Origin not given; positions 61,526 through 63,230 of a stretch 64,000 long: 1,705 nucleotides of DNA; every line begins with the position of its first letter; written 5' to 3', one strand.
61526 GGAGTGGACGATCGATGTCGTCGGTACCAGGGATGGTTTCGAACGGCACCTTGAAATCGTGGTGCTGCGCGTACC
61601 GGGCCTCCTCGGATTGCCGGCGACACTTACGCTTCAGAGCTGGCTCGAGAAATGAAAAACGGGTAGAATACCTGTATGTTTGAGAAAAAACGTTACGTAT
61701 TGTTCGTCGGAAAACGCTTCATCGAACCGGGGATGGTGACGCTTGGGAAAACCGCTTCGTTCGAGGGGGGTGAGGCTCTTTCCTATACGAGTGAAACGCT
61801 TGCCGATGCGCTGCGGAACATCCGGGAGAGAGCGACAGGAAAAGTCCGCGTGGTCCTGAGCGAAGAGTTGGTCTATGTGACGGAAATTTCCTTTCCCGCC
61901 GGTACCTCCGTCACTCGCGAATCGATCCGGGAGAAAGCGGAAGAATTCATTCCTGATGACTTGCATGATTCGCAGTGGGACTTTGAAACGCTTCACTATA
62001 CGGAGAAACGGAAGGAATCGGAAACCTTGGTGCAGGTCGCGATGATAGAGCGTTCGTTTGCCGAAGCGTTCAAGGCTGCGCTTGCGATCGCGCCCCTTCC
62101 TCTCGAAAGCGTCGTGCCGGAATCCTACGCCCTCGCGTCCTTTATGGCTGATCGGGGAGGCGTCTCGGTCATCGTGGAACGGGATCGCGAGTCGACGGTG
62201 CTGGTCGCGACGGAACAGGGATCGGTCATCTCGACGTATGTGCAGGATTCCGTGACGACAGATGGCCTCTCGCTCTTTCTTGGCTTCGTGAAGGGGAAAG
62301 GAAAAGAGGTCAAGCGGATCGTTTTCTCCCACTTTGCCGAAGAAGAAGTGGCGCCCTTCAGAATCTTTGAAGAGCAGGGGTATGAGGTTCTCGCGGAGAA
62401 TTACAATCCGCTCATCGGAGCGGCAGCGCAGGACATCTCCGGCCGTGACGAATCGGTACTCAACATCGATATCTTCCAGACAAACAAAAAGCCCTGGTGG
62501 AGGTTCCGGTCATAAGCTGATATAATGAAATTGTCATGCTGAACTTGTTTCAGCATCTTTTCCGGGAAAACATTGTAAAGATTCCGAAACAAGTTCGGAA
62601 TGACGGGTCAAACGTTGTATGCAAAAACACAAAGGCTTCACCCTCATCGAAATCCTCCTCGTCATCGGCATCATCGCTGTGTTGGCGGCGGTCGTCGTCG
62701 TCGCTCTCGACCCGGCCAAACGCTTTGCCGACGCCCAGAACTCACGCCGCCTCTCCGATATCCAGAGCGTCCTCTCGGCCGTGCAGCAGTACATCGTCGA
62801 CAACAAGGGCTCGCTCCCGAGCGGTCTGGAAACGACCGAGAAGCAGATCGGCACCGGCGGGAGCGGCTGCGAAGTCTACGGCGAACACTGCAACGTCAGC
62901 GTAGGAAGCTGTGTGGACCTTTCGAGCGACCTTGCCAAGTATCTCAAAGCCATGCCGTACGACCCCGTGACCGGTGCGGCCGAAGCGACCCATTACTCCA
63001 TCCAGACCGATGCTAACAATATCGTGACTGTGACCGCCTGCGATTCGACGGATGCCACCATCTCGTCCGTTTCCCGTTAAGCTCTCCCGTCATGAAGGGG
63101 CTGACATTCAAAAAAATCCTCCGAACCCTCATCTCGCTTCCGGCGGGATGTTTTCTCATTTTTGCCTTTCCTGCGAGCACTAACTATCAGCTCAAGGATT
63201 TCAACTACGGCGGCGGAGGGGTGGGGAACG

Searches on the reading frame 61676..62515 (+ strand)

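Call 14: search_protein_families(library=pfam, proteins=[window:61676-62515:+], max_evalue=0.001)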
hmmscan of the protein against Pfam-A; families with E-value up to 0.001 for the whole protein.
window:61676-62515:+ (279 aa): 1 family
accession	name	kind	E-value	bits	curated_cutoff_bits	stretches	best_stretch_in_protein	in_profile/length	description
PF05134.19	T2SSL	-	0.00011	22.1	25.5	1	29-154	20-139/231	Type II secretion system (T2SS), protein L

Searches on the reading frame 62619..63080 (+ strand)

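Call 14: search_protein_families(library=pfam, proteins=[window:62619-63080:+], max_evalue=0.001)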
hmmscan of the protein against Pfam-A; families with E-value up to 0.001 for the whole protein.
window:62619-63080:+ (153 aa): 1 family
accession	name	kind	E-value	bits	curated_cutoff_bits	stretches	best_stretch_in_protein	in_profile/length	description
PF07963.17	N_methyl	-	1.1e-07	31.5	21.2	1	1-26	1-26/27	Prokaryotic N-terminal methylation motif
